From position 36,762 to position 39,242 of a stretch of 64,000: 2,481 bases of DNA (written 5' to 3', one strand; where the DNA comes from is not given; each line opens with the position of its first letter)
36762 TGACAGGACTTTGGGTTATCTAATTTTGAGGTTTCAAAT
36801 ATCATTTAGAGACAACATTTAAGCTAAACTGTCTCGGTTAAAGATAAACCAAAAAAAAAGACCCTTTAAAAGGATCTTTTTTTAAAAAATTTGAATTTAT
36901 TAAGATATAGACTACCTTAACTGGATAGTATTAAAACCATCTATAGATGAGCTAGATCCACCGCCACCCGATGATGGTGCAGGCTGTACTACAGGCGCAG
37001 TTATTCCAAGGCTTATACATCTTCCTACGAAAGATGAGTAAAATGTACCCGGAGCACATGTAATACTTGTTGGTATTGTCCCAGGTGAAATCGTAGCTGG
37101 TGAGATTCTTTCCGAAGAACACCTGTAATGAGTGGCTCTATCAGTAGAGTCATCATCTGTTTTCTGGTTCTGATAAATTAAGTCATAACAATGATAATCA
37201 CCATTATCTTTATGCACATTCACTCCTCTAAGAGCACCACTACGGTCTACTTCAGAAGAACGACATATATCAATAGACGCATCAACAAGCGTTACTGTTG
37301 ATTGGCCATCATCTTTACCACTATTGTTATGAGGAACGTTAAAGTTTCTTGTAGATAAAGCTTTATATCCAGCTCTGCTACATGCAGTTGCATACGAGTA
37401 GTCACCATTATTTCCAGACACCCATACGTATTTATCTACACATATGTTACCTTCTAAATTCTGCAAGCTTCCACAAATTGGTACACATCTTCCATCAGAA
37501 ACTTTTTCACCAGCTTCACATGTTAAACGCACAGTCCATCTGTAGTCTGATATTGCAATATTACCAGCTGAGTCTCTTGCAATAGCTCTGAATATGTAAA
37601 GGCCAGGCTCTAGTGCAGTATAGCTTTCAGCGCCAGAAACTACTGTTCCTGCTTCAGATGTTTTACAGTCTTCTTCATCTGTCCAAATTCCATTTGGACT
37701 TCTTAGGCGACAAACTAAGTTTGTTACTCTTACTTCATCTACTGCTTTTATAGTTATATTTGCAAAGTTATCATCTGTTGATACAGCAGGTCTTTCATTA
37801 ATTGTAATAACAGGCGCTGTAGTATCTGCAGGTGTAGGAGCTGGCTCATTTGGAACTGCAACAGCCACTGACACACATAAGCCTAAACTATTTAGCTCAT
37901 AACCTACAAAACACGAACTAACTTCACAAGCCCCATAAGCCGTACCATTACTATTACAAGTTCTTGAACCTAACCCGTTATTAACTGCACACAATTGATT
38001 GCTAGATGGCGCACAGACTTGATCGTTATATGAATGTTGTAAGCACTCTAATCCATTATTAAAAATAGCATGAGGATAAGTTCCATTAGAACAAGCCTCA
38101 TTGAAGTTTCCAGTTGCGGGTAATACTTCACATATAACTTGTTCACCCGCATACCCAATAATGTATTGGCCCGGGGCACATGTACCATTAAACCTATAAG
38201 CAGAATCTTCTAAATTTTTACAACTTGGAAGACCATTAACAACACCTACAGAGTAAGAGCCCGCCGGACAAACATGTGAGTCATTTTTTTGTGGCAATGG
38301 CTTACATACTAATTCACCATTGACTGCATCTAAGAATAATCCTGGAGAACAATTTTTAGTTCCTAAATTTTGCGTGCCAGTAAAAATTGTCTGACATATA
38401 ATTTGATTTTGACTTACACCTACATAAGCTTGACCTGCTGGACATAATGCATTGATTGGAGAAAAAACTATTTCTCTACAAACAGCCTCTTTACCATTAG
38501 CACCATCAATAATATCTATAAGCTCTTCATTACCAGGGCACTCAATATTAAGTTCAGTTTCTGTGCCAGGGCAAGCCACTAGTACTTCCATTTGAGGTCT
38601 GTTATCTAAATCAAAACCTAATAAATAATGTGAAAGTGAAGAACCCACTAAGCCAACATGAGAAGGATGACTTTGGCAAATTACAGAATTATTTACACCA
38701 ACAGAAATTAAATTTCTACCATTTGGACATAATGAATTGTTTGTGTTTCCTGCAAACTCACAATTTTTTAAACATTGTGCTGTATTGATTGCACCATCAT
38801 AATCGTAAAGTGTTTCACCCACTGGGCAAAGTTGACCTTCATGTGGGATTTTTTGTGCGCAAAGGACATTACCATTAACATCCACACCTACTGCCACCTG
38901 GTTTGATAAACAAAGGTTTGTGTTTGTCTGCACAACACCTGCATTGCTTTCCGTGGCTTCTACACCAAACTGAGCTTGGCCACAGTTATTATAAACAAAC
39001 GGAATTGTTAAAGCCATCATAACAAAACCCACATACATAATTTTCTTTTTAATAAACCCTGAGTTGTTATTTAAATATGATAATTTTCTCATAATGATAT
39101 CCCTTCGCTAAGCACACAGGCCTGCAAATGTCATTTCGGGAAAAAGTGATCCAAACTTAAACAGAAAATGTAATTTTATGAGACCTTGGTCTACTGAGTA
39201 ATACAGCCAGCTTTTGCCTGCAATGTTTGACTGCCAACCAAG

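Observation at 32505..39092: Two tandem paralogous giant cysteine-rich modular lipoproteins built from apparently unnamed modules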

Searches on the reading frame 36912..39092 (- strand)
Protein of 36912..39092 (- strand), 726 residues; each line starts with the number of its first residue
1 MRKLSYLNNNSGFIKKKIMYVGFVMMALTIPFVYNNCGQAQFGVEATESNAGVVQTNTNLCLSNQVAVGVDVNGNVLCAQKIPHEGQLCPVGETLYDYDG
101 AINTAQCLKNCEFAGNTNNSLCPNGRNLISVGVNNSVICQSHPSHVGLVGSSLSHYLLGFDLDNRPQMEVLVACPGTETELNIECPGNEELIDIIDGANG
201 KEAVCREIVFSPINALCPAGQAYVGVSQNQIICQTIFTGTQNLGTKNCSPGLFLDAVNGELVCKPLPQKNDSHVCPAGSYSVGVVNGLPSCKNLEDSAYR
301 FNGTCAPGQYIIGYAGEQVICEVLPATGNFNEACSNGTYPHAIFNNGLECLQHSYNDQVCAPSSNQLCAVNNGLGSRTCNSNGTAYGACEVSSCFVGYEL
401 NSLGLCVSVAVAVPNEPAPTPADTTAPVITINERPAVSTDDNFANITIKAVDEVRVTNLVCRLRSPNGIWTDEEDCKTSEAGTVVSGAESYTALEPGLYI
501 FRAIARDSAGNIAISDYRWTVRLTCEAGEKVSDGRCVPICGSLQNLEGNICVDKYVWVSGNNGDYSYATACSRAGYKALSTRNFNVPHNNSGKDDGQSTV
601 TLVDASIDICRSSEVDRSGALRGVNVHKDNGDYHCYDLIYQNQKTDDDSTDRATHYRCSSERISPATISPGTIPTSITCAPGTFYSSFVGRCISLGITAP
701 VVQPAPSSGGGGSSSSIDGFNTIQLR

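Call 3: search_protein_families(library=pfam, proteins=[window:36912-39092:-], max_evalue=1)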
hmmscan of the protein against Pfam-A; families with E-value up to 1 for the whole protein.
window:36912-39092:- (726 aa): 0 families

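Call 4: search_protein_families(library=ncbifam, proteins=[window:36912-39092:-], max_evalue=1)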
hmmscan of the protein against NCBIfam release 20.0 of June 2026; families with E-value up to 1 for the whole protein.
window:36912-39092:- (726 aa): 0 families

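Call 7: find_homologous_proteins(query=window:36912-39092:-, max_evalue=0.001)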
Query window:36912-39092:- (726 aa): 5 proteins with E <= 0.001 among 8000 candidates.
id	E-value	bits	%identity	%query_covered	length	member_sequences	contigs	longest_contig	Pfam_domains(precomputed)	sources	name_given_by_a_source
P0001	0.0e+0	1631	100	98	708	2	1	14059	-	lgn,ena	-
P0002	1.9e-297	1007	59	100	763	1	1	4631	-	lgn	-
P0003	1.6e-98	349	38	56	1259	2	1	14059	PF07495.20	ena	-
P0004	1.3e-62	230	31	54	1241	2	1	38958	-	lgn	-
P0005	1.7e-45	174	27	70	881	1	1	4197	-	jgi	jgi:hypothetical protein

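Call 10: find_related_loci(query=A1, collection=genome_contigs, flank=10000)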
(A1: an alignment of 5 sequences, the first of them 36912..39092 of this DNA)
Query A1 (726 aa) in genome_contigs; peptide patterns used: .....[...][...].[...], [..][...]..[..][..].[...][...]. (x = any residue, [..] = any of these).
23 stretches matched a pattern; 1 encode a relative of the query (tblastn E <= 1e-3); 1 distinct loci.
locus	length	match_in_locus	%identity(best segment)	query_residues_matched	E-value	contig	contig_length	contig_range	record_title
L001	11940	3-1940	28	13-531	3e-51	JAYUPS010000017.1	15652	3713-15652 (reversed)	MAG: Bdellovibrio sp. isolate GL109_DN_metabinner_3 GL109_DN_metabinner_3_16, whole genome shotgun sequence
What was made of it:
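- Tried and rejected: The GTDB genome scan found one locus only (call 10).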

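Call 11: find_encoding_contigs(protein=P0001, flank=10000, max_places=4)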
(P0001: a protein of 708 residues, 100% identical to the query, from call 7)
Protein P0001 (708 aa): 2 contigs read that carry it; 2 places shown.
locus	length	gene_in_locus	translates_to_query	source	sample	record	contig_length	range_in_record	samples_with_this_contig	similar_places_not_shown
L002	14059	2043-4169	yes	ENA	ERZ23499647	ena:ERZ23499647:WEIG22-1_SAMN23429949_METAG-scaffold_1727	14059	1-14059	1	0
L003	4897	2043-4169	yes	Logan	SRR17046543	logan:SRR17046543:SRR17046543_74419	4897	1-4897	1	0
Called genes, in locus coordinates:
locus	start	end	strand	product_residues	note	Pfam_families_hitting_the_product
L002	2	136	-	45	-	?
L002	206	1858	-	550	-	PF00691:OmpA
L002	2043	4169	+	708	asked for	-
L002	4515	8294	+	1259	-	PF07495:Y_Y_Y (faint)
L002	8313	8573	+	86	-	-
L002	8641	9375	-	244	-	PF02308:MgtC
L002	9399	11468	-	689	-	PF01432:Peptidase_M3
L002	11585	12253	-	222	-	PF02230:Abhydrolase_2, PF03959:FSH1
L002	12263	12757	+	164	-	PF01451:LMWPc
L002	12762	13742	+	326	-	PF08240:ADH_N, PF00107:ADH_zinc_N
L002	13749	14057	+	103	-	?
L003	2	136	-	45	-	?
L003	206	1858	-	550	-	PF00691:OmpA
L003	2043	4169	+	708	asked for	-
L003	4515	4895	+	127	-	?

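Call 12: find_encoding_contigs(protein=P0004, flank=10000, max_places=4)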
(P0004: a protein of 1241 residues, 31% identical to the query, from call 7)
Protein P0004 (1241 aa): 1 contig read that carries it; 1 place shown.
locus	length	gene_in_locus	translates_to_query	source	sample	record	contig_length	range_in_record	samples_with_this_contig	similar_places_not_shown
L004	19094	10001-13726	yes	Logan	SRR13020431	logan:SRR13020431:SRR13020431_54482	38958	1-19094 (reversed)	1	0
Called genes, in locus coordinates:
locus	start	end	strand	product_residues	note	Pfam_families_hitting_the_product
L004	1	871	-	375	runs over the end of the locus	PF01098:FTSW_RODA_SPOVE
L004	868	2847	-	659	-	PF03717:PBP_dimer, PF00905:Transpeptidase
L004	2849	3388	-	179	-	-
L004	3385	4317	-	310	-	PF04085:MreC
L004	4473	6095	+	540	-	PF13623:SurA_N_2, PF13624:SurA_N_3, PF09312:SurA_N (weak), PF13145:Rotamase_2, PF13616:Rotamase_3, PF00639:Rotamase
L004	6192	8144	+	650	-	PF22148:Fervidolysin_NPro-like (weak), PF00082:Peptidase_S8, PF07238:PilZ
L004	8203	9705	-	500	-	PF00691:OmpA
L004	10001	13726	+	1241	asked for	-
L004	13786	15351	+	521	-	PF01935:DUF87 (weak), PF05872:HerA_C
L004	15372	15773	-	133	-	-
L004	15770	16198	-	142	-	-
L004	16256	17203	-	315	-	-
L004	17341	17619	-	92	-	-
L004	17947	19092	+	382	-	?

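Call 13: find_encoding_contigs(protein=P0002, flank=10000, max_places=4)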
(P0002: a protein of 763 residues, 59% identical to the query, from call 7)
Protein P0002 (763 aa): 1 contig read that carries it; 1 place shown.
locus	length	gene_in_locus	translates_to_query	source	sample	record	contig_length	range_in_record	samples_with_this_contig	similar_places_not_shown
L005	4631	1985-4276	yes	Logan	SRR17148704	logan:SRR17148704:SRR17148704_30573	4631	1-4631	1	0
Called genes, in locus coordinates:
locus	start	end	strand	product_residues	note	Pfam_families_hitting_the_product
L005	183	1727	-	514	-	PF00691:OmpA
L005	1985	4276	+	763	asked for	-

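Call 14: find_encoding_contigs(protein=P0005, flank=10000, max_places=4)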
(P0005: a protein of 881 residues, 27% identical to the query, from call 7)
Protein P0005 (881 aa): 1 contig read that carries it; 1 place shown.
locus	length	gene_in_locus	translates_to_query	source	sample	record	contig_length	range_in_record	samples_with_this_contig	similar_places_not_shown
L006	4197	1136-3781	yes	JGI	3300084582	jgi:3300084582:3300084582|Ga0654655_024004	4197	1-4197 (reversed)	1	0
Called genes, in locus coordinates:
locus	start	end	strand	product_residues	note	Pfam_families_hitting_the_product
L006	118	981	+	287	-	PF00089:Trypsin, PF13365:Trypsin_2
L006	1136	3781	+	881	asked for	-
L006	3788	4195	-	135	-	?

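Call 29: predict_structure(alignment_id=A1)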
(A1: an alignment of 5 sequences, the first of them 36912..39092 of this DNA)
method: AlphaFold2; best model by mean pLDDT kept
length: 726 residues; sequences in the alignment: 5
mean_pLDDT: 47.5   pTM: 0.25
mean pLDDT of the five models: 47.5, 45.4, 41.2, 41.1, 36.4
residues with pLDDT >= 90: 11; 70-90: 100; 50-70: 187; < 50: 428
segments of 3 or more residues with pLDDT < 50: 1-54, 114-119, 130-138, 146-154, 171-185, 188-201, 208-212, 238-252, 266-278, 294-360, 410-421, 438-441, 525-690, 692-726
pLDDT, mean of each block of 10 residues (from residue 1): 27 35 35 27 23 48 65 61 74 72 73 47 54 46 45 56 61 36 44 44 51 61 62 55 44 55 49 47 61 45 37 36 32 36 34 37 55 62 53 67 60 36 75 59 70 83 82 86 81 72 88 83 49 42 27 25 30 33 25 25 26 25 27 28 26 28 24 33 44 39 25 25 25
secondary structure, 60 per line:
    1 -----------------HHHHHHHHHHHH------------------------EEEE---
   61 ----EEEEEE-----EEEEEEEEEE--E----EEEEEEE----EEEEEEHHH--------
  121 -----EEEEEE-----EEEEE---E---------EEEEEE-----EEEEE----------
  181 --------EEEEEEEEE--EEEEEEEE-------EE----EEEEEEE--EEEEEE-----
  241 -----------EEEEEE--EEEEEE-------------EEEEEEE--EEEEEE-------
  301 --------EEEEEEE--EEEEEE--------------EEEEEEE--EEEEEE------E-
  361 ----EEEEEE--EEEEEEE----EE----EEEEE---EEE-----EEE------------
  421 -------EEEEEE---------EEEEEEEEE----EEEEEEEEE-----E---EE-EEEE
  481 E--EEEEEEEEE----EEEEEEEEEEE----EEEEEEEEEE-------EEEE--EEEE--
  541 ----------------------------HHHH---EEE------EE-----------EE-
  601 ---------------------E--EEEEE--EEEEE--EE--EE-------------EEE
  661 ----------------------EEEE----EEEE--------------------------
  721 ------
elements in order (helices of 4 or more, strands of 3 or more residues): H18-29 E54-57 E65-70 E76-85 E93-99 E104-109 E126-131 E137-141 E155-160 E166-170 E189-197 E200-207 E221-227 E230-235 E252-257 E260-265 E279-285 E288-293 E309-315 E318-323 E338-344 E347-352 E365-370 E373-379 E390-394 E398-400 E406-408 E428-433 E443-451 E456-464 E477-481 E484-492 E497-507 E512-521 E529-532 E535-538 H569-572 E576-578 E625-629 E632-636 E658-660 E683-686 E691-694
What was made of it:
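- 37521..37832 (-): B residues 421-524: Ig-like module. AF2 pLDDT 70-88 (call 29).
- On Bacterial Ig-like domains (E-set: Big_13, OmpL47-type NF047446, Y_Y_Y): The AF2 model of B 425-523 has pLDDT 70-88 (call 29).
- The head domain could not be modelled (pLDDT about 25, call 29) and matches nothing, so its binding role is inferred from position only.
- Tried and rejected: AF2 of full-length B with 5 sequences gave pLDDT 47.5, and the head was unmodelled (call 29).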

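Call 37: find_encoding_contigs(protein=window:36912-39092:-, flank=2000, max_places=4)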
Protein window:36912-39092:- (726 aa): 2 contigs read that carry it; 1 place shown.
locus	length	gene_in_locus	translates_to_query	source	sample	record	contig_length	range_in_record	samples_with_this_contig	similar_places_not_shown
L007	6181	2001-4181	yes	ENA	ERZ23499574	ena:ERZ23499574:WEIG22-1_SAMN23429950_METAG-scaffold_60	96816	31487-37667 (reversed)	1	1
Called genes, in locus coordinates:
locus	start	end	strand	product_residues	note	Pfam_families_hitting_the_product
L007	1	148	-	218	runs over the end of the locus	-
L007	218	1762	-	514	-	PF00691:OmpA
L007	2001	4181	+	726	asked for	-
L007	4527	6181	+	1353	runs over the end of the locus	PF07495:Y_Y_Y (faint)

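Call 60: search_protein_families(library=pfam, proteins=[P0005], max_evalue=0.01)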
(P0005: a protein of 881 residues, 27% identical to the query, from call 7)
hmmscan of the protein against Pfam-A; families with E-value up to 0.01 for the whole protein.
P0005 (881 aa): 1 family
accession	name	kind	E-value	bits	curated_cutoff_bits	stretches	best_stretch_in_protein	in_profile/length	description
PF07495.19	Y_Y_Y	-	0.0019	18.5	26.6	1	463-500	27-60/65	Y_Y_Y domain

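Call 71: fold_search(model_id=the predicted structure, library=pdb)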
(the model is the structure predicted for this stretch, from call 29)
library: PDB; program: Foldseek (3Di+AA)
matches with E <= 10: 1876; with E <= 0.001: 10
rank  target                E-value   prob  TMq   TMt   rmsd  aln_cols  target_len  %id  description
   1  8cka_B                7.8e-05  1.00  0.12  0.21  11.4       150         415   18  Deinococcus radidurans HPI S-layer (released 2023-04-19)
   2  2a9a_B                5.4e-04  1.00  0.13  0.24  20.3       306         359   10  Crystal structure of recombinant chicken sulfite oxidase with the bound product, sulfate, at the active site (released 2005-08-02)
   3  2a9d_B                5.7e-04  1.00  0.12  0.23   3.7       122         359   11  Crystal structure of recombinant chicken sulfite oxidase with Arg at residue 161 (released 2005-08-02)
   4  2a9d_A                6.0e-04  1.00  0.12  0.22   3.7       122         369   11  Crystal structure of recombinant chicken sulfite oxidase with Arg at residue 161 (released 2005-08-02)
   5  4a2l_F                6.3e-04  0.51  0.09  0.09  29.2       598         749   11  Structure of the periplasmic domain of the heparin and heparan sulphate sensing hybrid two component system BT4663 in  (released 2012-05-02)
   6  3hbq                  6.6e-04  1.00  0.12  0.22   3.6       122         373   11  Structure of recombinant Chicken Liver Sulfite Oxidase mutant Cys 185 Ala (released 2010-04-14)
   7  3hbg                  7.0e-04  1.00  0.12  0.23   3.9       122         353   11  Structure of recombinant Chicken Liver Sulfite Oxidase mutant C185S (released 2010-04-14)
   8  1sox_B                7.3e-04  1.00  0.12  0.18   3.7       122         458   11  SULFITE OXIDASE FROM CHICKEN LIVER (released 1998-04-29)
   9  8s5s                  8.1e-04  0.99  0.11  0.20  20.7       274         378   13  Crystal structure of a Sulfite dehydrogenase from Thermus thermophilus (released 2024-11-27)
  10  3hbp                  9.0e-04  1.00  0.12  0.21   3.9       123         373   11  The crystal structure of C185S mutant of recombinant sulfite oxidase with bound substrate, sulfite, at the active site (released 2010-04-14)
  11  1sox_A                1.1e-03  1.00  0.12  0.18   3.7       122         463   11  SULFITE OXIDASE FROM CHICKEN LIVER (released 1998-04-29)
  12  6aem_A                1.1e-03  1.00  0.11  0.74   3.1       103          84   17  Crystal structure of the PKD1 domain of Vibrio anguillarum Epp (released 2018-12-12)
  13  2a9b                  1.3e-03  1.00  0.12  0.22   3.9       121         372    9  Crystal structure of R138Q mutant of recombinant sulfite oxidase at resting state (released 2005-08-02)
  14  3r19                  1.4e-03  1.00  0.12  0.22   4.0       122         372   11  Chicken sulfite oxidase triple mutant with altered activity and substrate affinity (released 2012-02-08)
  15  6y0k                  1.4e-03  0.99  0.12  0.21  20.6       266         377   13  Sulfite oxidase from Thermus thermophilus with coordinated phosphate (released 2020-08-05)
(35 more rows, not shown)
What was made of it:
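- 37521..37832 (-): Foldseek matches to PKD, HPI S-layer and Y_Y_Y-type Ig folds (call 71).
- On Bacterial Ig-like domains (E-set: Big_13, OmpL47-type NF047446, Y_Y_Y): Foldseek matches the PKD domain 6aem (TMt 0.74, rmsd 3.1), 8cka (E 8e-5) and the Ig domain of BT4663 (call 71).
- Foldseek matches the Ig part to PKD, S-layer and Y_Y_Y Ig folds (call 71).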

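Call 91: search_protein_families(library=phrogs, proteins=[window:36912-39092:-], max_evalue=0.01)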
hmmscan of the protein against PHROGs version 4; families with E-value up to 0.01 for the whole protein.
window:36912-39092:- (726 aa): 0 families

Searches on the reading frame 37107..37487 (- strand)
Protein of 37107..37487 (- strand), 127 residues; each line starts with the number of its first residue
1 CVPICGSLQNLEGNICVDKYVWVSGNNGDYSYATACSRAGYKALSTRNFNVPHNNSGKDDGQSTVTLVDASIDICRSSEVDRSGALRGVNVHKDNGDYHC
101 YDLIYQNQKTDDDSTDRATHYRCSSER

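Call 31: find_homologous_proteins(query=A3, max_evalue=0.01)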
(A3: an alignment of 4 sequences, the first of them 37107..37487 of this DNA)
Query A3 (4 sequences) (127 aa, profile of the alignment): 1 proteins with E <= 0.01 among 286 candidates.
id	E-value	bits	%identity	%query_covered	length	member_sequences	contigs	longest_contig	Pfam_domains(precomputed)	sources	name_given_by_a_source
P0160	2.0e-11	62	49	31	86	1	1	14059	-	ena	-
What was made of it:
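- Tried and rejected: It is insensitive for this domain (call 31).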

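Call 33: search_solved_structures(query=A3, max_evalue=10, show_alignments=2)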
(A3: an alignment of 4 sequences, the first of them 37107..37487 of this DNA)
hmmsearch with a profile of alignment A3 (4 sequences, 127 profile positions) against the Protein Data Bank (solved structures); distinct sequences matched with E-value up to 10: 0.

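Call 72: search_protein_families(library=pfam, alignment_id=A3, max_evalue=10)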
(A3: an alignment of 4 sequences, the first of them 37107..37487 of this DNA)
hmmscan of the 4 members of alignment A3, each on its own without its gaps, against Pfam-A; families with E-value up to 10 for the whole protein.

A. member 1, window:37107-37487:- (127 aa): 0 families

B. families by the number of members that match (of 4 scanned): 1 family
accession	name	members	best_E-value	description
PF00291.31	PALP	1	0.08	Pyridoxal-phosphate dependent enzyme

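Call 73: find_related_loci(query=A3, collection=metagenome_contigs, flank=6000)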
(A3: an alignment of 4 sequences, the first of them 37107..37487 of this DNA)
Query A3 (127 aa) in metagenome_contigs; peptide patterns used: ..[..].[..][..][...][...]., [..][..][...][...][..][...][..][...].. (x = any residue, [..] = any of these).
265 stretches matched a pattern, but none encodes a relative of the query by tblastn (E <= 1e-3).
